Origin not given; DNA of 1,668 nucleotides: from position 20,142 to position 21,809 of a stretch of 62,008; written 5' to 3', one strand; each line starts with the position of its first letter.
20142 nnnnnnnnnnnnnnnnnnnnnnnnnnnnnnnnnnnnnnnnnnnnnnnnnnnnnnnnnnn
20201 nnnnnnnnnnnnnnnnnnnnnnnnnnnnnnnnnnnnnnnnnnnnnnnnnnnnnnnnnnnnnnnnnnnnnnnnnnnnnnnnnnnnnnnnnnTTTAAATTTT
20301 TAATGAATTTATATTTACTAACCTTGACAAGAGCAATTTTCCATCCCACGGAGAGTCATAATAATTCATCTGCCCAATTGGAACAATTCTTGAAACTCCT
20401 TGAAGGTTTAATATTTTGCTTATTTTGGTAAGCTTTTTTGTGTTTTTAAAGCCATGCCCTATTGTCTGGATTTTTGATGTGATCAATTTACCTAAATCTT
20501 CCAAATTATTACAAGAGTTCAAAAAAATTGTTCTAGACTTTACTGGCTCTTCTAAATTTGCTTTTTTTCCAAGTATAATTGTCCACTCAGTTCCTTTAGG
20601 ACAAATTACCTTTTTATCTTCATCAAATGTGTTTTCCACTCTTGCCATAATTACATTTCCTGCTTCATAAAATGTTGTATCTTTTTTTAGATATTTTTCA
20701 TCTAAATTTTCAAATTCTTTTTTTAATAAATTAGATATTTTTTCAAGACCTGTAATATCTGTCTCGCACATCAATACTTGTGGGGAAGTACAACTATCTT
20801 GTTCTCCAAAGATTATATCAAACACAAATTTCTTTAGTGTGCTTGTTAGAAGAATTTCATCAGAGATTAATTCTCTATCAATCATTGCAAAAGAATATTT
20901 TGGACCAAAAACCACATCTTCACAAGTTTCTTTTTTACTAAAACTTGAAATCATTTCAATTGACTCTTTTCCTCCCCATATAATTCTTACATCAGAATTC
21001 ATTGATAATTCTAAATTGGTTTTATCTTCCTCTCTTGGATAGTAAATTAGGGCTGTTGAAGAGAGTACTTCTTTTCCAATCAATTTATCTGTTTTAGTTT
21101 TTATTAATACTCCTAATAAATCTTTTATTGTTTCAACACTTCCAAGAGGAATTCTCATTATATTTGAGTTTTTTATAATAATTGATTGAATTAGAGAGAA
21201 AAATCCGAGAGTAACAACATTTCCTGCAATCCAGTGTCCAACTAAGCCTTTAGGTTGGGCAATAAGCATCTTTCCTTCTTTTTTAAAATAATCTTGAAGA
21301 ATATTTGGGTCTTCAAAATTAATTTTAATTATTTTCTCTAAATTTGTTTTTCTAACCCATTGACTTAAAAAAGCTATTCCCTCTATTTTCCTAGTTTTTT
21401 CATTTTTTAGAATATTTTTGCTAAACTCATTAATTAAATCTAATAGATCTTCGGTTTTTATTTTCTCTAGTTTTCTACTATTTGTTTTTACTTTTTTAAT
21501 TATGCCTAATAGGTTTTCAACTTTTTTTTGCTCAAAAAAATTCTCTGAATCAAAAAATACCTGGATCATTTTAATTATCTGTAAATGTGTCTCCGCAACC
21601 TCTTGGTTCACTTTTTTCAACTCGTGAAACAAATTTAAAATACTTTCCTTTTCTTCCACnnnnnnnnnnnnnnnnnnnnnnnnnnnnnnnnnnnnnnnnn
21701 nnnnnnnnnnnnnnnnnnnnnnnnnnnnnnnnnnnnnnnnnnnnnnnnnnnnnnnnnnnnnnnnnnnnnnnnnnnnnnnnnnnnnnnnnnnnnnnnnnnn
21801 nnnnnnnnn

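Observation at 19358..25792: Seven-gene ACP-dependent acyl side-chain operon (MaoC, ACP, AMP-ligase, Fe-ADH, LuxE, LuxC, hexapeptide acyltransferase) in an archaeal glycan island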

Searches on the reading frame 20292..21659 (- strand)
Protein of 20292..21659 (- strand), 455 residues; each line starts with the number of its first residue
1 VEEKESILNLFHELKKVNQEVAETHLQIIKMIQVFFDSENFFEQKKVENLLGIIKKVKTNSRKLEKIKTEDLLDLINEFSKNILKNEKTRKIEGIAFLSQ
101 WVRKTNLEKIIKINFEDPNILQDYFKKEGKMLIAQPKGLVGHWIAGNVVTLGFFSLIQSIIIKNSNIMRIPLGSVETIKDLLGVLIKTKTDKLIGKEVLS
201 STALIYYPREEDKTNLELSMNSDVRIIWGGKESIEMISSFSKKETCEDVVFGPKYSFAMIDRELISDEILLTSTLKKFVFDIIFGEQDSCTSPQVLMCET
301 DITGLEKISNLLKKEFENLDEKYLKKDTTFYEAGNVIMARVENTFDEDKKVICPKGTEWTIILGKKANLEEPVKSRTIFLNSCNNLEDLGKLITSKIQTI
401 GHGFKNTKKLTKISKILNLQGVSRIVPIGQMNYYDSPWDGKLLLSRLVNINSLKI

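Call 4: search_protein_families(library=pfam, proteins=[window:20292-21659:-], max_evalue=0.01)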
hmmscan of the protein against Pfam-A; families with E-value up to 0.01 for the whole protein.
window:20292-21659:- (455 aa): 1 family
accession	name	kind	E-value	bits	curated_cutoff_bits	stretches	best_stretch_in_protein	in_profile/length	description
PF05893.19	LuxC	-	2.2e-62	211.7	21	1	66-449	3-400/401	Acyl-CoA reductase (LuxC)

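Call 11: search_protein_families(library=ncbifam, proteins=[window:20292-21569:-], max_evalue=0.001)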
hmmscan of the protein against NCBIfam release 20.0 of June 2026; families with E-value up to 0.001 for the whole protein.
window:20292-21569:- (425 aa): 1 family
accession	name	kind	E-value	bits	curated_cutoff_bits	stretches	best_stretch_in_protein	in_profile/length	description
NF052251.1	LCFA_red_LuxC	equivalog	1.5e-28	99.6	750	1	70-405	105-427/478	long-chain-fatty-acyl-CoA reductase LuxC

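Call 17: find_homologous_proteins(query=window:20292-21569:-, max_evalue=0.00001)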
Query window:20292-21569:- (425 aa): 419 proteins with E <= 0.00001 among 8000 candidates; the best 120 are listed.
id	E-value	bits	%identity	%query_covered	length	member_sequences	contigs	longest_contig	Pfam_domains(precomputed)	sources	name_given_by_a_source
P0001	9.8e-272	919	100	100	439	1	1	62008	PF05893.20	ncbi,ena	-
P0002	2.8e-156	539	57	100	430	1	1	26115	PF05893.20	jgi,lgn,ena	-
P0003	9.7e-151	521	58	100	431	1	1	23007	PF05893.20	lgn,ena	-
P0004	5.0e-150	518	54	100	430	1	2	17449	PF05893.20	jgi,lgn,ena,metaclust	metaclust:\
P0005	1.2e-149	517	57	100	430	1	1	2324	PF05893.20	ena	-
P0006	1.7e-147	510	56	100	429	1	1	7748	PF05893.20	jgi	jgi:hypothetical protein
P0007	8.2e-147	508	54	100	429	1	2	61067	PF05893.20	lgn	-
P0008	1.7e-146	507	55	100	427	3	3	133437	PF05893.20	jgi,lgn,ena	-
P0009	6.8e-145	501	56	100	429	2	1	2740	PF05893.20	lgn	-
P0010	3.8e-108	380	55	74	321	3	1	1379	PF05893.20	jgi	jgi:hypothetical protein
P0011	1.9e-106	375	42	100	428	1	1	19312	PF05893.20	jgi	jgi:hypothetical protein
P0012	7.6e-104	366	42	100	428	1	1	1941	PF05893.20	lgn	-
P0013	3.4e-103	364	42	99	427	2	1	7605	PF05893.20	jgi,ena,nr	nr:acyl-CoA reductase [Candidatus Sigynarchaeum springense]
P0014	3.8e-102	361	43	99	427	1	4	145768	PF05893.20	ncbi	ncbi:MAG: acyl-CoA reductase [Candidatus Sigynarchaeota archaeon]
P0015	5.8e-102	360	42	97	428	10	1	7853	PF05893.20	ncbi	-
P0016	2.0e-100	355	43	99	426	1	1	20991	PF05893.20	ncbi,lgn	ncbi:MAG: acyl-CoA reductase [Promethearchaeota archaeon]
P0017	4.1e-100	354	42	100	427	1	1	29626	PF05893.20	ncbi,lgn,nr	ncbi:MAG: acyl-CoA reductase [Candidatus Lokiarchaeota archaeon]|nr:acyl-CoA reductase [Candidatus L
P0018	5.1e-100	354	41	98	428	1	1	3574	PF05893.20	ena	-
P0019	1.3e-99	352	42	98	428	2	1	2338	PF05893.20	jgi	-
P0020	1.6e-99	352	42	100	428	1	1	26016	PF05893.20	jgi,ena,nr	nr:acyl-CoA reductase [Candidatus Sigynarchaeota archaeon]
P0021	5.4e-99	350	41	99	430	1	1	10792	PF05893.20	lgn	-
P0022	6.1e-99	350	41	95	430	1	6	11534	PF05893.20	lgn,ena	-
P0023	2.6e-98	348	43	92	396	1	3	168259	PF05893.20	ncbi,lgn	ncbi:MAG: acyl-CoA reductase [Candidatus Thorarchaeota archaeon]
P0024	3.9e-98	347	40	96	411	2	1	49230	PF05893.20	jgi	jgi:hypothetical protein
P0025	5.8e-98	347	40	98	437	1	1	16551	PF05893.20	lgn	-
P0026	1.4e-97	345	42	96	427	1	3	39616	PF05893.20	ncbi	ncbi:MAG: acyl-CoA reductase [Promethearchaeota archaeon]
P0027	2.3e-97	345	42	97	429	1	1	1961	PF05893.20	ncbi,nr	ncbi:MAG: acyl-CoA reductase [archaeon]|nr:acyl-CoA reductase [archaeon]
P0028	2.6e-97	345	41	99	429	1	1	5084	PF05893.20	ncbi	-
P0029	3.4e-97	344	41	99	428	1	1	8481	PF05893.20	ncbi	-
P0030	8.7e-97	343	41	99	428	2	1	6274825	PF05893.20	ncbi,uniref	ncbi:acyl-CoA reductase [Candidatus Lokiarchaeum ossiferum]|uniref:acyl-CoA reductase n=1 Tax=Candid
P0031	1.2e-96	342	40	98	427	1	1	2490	PF05893.20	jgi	jgi:hypothetical protein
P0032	1.3e-96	342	41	96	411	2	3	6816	PF05893.20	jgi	jgi:hypothetical protein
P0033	1.6e-96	342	40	98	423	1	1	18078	PF05893.20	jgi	jgi:hypothetical protein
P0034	2.3e-96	341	42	96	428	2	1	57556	PF05893.20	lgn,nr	nr:Acyl-CoA reductase (LuxC) [Candidatus Prometheoarchaeum syntrophicum]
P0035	3.8e-96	341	41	94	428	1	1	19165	PF05893.20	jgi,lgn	-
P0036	4.0e-96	341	41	98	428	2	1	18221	PF05893.20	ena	-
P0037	4.6e-96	341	41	92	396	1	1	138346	PF05893.20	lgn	-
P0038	5.0e-96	340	40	98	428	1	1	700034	PF05893.20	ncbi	-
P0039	5.5e-96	340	39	96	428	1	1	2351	PF05893.20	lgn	-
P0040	7.6e-96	340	40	97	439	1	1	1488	PF05893.20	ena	-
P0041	9.4e-96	339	39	100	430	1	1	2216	PF05893.20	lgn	-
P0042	1.3e-95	339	41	97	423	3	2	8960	PF05893.20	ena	-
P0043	2.8e-95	338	38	99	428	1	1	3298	PF05893.20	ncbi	-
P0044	2.8e-95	338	40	100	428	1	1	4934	PF05893.20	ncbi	ncbi:MAG: acyl-CoA reductase [Candidatus Hermodarchaeota archaeon]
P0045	3.5e-95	338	41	97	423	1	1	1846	PF05893.20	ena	-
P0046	4.8e-95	337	41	97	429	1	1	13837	PF05893.20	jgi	-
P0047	6.1e-95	337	41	97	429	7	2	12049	PF05893.20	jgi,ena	-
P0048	7.9e-95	336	38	99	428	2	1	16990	PF05893.20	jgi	-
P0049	1.1e-94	336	44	91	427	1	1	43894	PF05893.20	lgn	-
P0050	5.3e-94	334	56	65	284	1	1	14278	PF05893.20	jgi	jgi:hypothetical protein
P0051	6.4e-94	333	43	91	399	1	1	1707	PF05893.20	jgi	jgi:hypothetical protein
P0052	1.2e-93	333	41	95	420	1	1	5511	PF05893.20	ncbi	-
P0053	1.2e-93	333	40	99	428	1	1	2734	PF05893.20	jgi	jgi:hypothetical protein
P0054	4.4e-93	331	42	93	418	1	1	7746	PF05893.20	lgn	-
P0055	6.5e-93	330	38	97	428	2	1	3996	PF05893.20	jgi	-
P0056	7.8e-93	330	40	95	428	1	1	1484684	PF05893.20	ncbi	-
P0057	1.1e-92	329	39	99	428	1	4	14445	PF05893.20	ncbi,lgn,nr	ncbi:MAG: acyl-CoA reductase [Candidatus Lokiarchaeota archaeon]|nr:acyl-CoA reductase [Candidatus L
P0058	1.5e-92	329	38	100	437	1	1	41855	PF05893.20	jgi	jgi:hypothetical protein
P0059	1.9e-92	329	38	100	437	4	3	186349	PF05893.20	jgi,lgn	jgi:hypothetical protein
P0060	4.7e-92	327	40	98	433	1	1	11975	PF05893.20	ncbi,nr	ncbi:MAG: acyl-CoA reductase [Candidatus Helarchaeota archaeon]|nr:acyl-CoA reductase [Candidatus He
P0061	6.2e-92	327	40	99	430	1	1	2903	PF05893.20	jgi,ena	-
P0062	1.4e-91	326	38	99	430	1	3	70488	PF05893.20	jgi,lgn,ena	jgi:hypothetical protein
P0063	2.3e-91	325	38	100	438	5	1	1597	PF05893.20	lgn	-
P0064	3.6e-91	324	39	98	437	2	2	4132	PF05893.20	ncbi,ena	-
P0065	3.8e-91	324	39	98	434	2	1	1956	PF05893.20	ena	-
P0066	8.3e-91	323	43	88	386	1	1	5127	PF05893.20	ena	-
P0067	9.1e-91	323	41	92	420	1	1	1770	PF05893.20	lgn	-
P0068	1.4e-90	322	39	98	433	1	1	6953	PF05893.20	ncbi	ncbi:MAG: acyl-CoA reductase [Candidatus Hodarchaeota archaeon]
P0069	1.8e-90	322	40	96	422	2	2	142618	PF05893.20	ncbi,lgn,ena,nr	ncbi:MAG: acyl-CoA reductase [Candidatus Helarchaeota archaeon]|nr:acyl-CoA reductase [Candidatus He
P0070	2.2e-90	322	39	98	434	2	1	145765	PF05893.20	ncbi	ncbi:MAG: acyl-CoA reductase [Candidatus Helarchaeota archaeon]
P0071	4.8e-90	321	41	92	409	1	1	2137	PF05893.20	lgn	-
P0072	1.1e-89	319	39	99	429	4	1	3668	PF05893.20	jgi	-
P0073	1.8e-89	319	42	90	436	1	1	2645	PF05893.20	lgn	-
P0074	5.8e-89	317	40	95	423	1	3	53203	PF05893.20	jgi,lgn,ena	jgi:hypothetical protein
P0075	1.1e-88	316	39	92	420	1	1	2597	PF05893.20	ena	-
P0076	5.9e-88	314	38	99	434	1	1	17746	PF05893.20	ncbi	-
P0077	8.0e-88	313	45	86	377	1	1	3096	PF05893.20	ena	-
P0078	1.2e-87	313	39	95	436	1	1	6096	PF05893.20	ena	-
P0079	1.5e-87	312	37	100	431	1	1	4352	PF05893.20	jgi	-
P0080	3.7e-87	311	39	93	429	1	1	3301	PF05893.20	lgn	-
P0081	9.4e-87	310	41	90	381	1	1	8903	PF05893.20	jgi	jgi:hypothetical protein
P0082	3.0e-86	308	37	100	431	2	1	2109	PF05893.20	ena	-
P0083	9.4e-86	307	38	100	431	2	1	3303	PF05893.20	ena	-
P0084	1.1e-85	306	41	91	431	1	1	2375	PF05893.20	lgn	-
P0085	1.2e-85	306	40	100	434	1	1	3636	PF05893.20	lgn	-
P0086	4.4e-85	304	39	100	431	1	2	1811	PF05893.20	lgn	-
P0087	4.4e-85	304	38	98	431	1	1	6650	PF05893.20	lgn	-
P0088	6.2e-85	304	40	93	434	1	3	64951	PF05893.20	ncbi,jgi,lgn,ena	-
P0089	8.9e-85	303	36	100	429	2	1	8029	PF05893.20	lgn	-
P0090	3.9e-84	301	37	100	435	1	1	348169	PF05893.20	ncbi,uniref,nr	ncbi:acyl-CoA reductase [Clostridium ganghwense]|uniref:Acyl-CoA reductase n=1 Tax=Clostridium gangh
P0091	3.9e-84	301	37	100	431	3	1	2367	PF05893.20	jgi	-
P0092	4.2e-84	301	37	98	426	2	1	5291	PF05893.20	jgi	-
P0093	4.4e-84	301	38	100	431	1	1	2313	PF05893.20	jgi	jgi:hypothetical protein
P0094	1.2e-83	300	38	93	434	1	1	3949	PF05893.20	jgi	-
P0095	1.8e-83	299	38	100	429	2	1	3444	PF05893.20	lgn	-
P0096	1.8e-83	299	36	100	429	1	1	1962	PF05893.20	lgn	-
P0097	3.1e-83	298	37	99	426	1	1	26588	PF05893.20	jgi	-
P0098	7.5e-83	297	39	100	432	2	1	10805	PF05893.20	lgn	-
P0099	9.0e-83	297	37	100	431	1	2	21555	PF05893.20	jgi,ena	-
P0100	9.5e-83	297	38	100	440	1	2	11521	PF05893.20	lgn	-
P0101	1.8e-82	296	36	100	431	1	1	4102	PF05893.20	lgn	-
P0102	2.1e-82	296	41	91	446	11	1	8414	PF05893.20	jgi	jgi:hypothetical protein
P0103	4.1e-82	295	39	100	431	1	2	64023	PF05893.20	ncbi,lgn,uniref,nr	ncbi:acyl-CoA reductase (LuxC) [Clostridium homopropionicum DSM 5847]|uniref:Acyl-CoA reductase (Lux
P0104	4.2e-82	295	37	100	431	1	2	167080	PF05893.20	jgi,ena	-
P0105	7.9e-82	294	38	96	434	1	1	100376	PF05893.20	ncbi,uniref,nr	ncbi:acyl-CoA reductase [Clostridium algoriphilum]|uniref:acyl-CoA reductase n=1 Tax=Clostridium alg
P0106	1.0e-81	293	36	97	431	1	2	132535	PF05893.20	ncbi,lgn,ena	-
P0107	1.2e-81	293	39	100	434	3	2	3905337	PF05893.20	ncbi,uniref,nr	ncbi:acyl-CoA reductase [Clostridium sp. CF011]|uniref:acyl-CoA reductase n=1 Tax=Clostridium sp. CF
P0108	1.2e-81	293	37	100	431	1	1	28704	PF05893.20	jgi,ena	-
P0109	1.6e-81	293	37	100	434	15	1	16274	PF05893.20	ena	-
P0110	1.8e-81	292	36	100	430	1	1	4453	PF05893.20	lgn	-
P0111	2.6e-81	292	38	100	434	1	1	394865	PF05893.20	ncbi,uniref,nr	ncbi:acyl-CoA reductase [Clostridium rectalis]|uniref:acyl-CoA reductase n=1 Tax=Clostridium rectali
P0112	2.8e-81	292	37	100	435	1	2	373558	PF05893.20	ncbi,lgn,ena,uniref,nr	ncbi:acyl-CoA reductase [uncultured Clostridium sp.]|uniref:acyl-CoA reductase n=1 Tax=uncultured Cl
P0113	7.0e-81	291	40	93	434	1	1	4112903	PF05893.20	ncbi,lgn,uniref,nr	ncbi:acyl-CoA reductase [Clostridium estertheticum]|uniref:acyl-CoA reductase n=1 Tax=Clostridium es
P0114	1.2e-80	290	38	91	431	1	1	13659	PF05893.20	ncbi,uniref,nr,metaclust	ncbi:acyl-CoA reductase [Clostridium tyrobutyricum]|uniref:acyl-CoA reductase n=1 Tax=Clostridium ty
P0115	1.4e-80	289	38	100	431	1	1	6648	PF05893.20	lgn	-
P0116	2.0e-80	289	37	100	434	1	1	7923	PF05893.20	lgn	-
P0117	3.5e-80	288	39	94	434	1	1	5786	PF05893.20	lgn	-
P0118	4.1e-80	288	36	98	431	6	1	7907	PF05893.20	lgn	-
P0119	6.0e-80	287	39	90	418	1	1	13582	PF05893.20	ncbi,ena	-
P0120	1.2e-79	287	37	100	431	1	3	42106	PF05893.20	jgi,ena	-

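Call 18: find_encoding_contigs(protein=P0030, flank=10000, max_places=2)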
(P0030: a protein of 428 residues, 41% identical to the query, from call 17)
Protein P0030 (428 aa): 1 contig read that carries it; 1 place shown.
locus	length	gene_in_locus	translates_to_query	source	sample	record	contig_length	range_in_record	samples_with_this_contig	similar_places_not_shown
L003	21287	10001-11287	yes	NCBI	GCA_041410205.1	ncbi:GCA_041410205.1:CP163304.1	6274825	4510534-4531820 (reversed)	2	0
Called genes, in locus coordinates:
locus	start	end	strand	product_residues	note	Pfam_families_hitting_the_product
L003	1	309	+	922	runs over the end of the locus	PF01364:Peptidase_C25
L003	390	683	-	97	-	PF10974:DUF2804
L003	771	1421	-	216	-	PF10974:DUF2804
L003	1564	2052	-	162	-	-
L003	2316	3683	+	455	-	PF00953:Glycos_transf_4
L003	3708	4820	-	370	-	PF04007:DUF354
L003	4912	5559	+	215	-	PF25084:LbH_EIF2B, PF24894:Hexapep_GlmU (faint), PF00132:Hexapep, PF25087:GMPPB_C (faint), PF00132:Hexapep, PF25084:LbH_EIF2B (weak), PF00132:Hexapep (weak), PF14602:Hexapep_2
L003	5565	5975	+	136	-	PF01575:MaoC_dehydratas, PF13452:FAS1_DH_region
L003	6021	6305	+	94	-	PF00550:PP-binding (weak)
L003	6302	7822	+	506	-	PF00501:AMP-binding, PF13193:AMP-binding_C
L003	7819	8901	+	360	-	PF00465:Fe-ADH, PF13685:Fe-ADH_2 (faint), PF25137:ADH_Fe_C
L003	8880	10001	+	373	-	PF04443:LuxE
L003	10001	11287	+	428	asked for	PF05893:LuxC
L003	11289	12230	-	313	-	PF00561:Abhydrolase_1, PF12146:Hydrolase_4 (faint)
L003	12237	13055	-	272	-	-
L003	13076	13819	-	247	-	-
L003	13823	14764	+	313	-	PF00561:Abhydrolase_1, PF12146:Hydrolase_4 (weak), PF12697:Abhydrolase_6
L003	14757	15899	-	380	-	PF00155:Aminotran_1_2 (weak), PF01041:DegT_DnrJ_EryC1, PF01053:Cys_Met_Meta_PP (faint), PF01212:Beta_elim_lyase (weak)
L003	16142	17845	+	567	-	PF01154:HMG_CoA_synt_N, PF00108:Thiolase_N (faint), PF08540:HMG_CoA_synt_C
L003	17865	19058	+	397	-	PF22700:MVD-like_N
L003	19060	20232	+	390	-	PF00368:HMG-CoA_red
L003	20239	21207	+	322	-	PF00288:GHMP_kinases_N, PF08544:GHMP_kinases_C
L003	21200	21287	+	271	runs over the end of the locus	PF00696:AA_kinase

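Call 19: find_encoding_contigs(protein=P0034, flank=10000, max_places=2)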
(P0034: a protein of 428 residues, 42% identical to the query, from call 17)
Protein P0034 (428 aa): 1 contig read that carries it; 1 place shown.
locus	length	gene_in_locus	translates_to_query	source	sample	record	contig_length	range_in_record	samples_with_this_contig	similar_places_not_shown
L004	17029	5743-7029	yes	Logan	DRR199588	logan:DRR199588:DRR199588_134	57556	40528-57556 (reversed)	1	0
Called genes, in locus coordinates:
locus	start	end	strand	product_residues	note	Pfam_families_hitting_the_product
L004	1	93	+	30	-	?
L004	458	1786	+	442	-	PF00953:Glycos_transf_4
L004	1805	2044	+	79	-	PF00550:PP-binding (weak)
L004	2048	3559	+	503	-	PF00501:AMP-binding, PF13193:AMP-binding_C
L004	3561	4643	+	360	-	PF00465:Fe-ADH, PF13685:Fe-ADH_2 (faint), PF25137:ADH_Fe_C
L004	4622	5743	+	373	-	PF04443:LuxE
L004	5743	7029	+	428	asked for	PF05893:LuxC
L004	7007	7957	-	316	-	PF00561:Abhydrolase_1, PF12146:Hydrolase_4 (faint)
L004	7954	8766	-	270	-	PF01648:ACPS (weak)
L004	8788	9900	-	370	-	PF04007:DUF354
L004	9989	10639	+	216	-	PF25084:LbH_EIF2B, PF00132:Hexapep, PF25087:GMPPB_C, PF00132:Hexapep, PF25084:LbH_EIF2B (weak), PF00132:Hexapep (weak), PF14602:Hexapep_2 (weak)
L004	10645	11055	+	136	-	PF01575:MaoC_dehydratas, PF13452:FAS1_DH_region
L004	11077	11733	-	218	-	-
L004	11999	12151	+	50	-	-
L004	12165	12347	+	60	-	-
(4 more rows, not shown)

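Call 21: find_related_loci(query=A1, collection=genome_contigs, flank=10000)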
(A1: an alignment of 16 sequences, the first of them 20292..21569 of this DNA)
Query A1 (425 aa) in genome_contigs; peptide patterns used: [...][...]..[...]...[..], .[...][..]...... (x = any residue, [..] = any of these).
169 stretches matched a pattern; 141 encode a relative of the query (tblastn E <= 1e-3); the best 80 are kept; 80 distinct loci.
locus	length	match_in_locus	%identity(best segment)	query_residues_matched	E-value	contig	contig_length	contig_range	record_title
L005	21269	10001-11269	42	1-423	8e-112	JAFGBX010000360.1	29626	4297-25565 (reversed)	MAG: Promethearchaeota archaeon isolate Zod_Metabat.1055 k87_10719286, whole genome shotgun sequence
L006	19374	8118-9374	43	1-419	2e-111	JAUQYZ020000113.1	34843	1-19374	MAG: Candidatus Sigynarchaeum springense isolate SQRJ_234 k255_1043648, whole genome shotgun sequence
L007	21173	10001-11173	43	34-425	8e-105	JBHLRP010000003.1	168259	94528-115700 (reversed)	MAG: Candidatus Thorarchaeota archaeon isolate TM1S.110 TM1S.110@44, whole genome shotgun sequence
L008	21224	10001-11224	42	17-425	2e-104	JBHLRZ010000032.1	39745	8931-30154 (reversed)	MAG: Candidatus Thorarchaeota archaeon isolate TM2M.152 TM2M.152@1512, whole genome shotgun sequence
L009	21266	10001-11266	38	2-423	2e-104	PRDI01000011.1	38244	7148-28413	MAG: Candidatus Thorarchaeota archaeon isolate OWC3 Thor_OWC3_011, whole genome shotgun sequence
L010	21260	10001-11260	40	4-423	8e-103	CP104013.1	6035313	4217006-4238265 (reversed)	Candidatus Lokiarchaeum ossiferum isolate Loki-B35 chromosome, complete genome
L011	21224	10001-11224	42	11-419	1e-101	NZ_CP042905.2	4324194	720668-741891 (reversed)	Promethearchaeum syntrophicum strain MK-D1 chromosome, complete genome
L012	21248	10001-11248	40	4-419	1e-100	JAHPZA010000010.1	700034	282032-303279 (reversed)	MAG: Promethearchaeota archaeon isolate LW40_45 NODE_9_length_700034_cov_20.986657, whole genome shotgun sequence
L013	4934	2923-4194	40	1-423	3e-97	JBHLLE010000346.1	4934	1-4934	MAG: Candidatus Hermodarchaeota archaeon isolate DZ1M.378 DZ1M.378@93420, whole genome shotgun sequence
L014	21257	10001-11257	40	1-418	3e-98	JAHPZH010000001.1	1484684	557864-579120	MAG: Candidatus Helarchaeota archaeon isolate LW55_61 NODE_2_length_1484684_cov_14.972108, whole genome shotgun sequence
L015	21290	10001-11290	38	1-425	7e-93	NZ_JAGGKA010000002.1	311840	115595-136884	Clostridium tetanomorphum strain DSM 4474 Ga0454106_02, whole genome shotgun sequence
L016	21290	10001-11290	37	1-425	3e-90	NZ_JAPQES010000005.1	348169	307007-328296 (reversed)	Clostridium ganghwense strain HY-42-06 spades_K_17_127_5, whole genome shotgun sequence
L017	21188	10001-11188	38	26-422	5e-90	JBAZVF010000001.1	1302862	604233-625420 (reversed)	MAG: Candidatus Micrarchaeia archaeon isolate SO_2017_GW1_246 NODE_5_length_1302862_cov_2.983931_OW334_2017, whole genom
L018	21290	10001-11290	39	1-425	8e-90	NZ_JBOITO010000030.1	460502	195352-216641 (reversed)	MAG: Clostridium sp. isolate Enrichment1 NODE_3_length_460502_cov_248.453585, whole genome shotgun sequence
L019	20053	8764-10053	38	1-425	3e-89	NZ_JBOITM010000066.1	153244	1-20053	MAG: Clostridium sp. isolate Enrichment3 NODE_36_length_153244_cov_13.582907, whole genome shotgun sequence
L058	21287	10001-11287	35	1-425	1e-80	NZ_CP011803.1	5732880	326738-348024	Clostridium carboxidivorans P7 chromosome, complete genome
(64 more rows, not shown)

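Call 39: find_encoding_contigs(protein=P0008, flank=10000, max_places=1)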
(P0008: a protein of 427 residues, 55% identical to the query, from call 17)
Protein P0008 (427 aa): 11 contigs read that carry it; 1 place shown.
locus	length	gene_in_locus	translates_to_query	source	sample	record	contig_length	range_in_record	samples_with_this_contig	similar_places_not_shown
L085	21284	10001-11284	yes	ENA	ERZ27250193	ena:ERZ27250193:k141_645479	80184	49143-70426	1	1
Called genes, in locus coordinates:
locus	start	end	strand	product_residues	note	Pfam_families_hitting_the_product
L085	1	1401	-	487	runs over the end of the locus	PF04055:Radical_SAM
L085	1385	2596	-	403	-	PF13439:Glyco_transf_4, PF20706:GT4-conflict, PF00534:Glycos_transf_1, PF13692:Glyco_trans_1_4, PF13524:Glyco_trans_1_2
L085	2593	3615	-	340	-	PF13439:Glyco_transf_4, PF20706:GT4-conflict, PF00534:Glycos_transf_1, PF13692:Glyco_trans_1_4, PF13524:Glyco_trans_1_2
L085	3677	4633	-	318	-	PF00535:Glycos_transf_2, PF13641:Glyco_tranf_2_3, PF13632:Glyco_trans_2_3 (weak)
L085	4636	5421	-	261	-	PF01522:Polysacc_deac_1, PF10096:DUF2334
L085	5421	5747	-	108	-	PF01648:ACPS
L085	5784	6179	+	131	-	PF01575:MaoC_dehydratas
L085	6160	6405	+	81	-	-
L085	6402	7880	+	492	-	PF00501:AMP-binding, PF13193:AMP-binding_C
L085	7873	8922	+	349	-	PF00465:Fe-ADH, PF13685:Fe-ADH_2, PF25137:ADH_Fe_C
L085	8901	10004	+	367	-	PF04443:LuxE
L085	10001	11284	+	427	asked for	PF05893:LuxC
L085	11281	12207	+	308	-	PF00132:Hexapep (faint)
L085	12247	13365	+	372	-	PF02350:Epimerase_2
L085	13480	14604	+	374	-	PF00534:Glycos_transf_1, PF13692:Glyco_trans_1_4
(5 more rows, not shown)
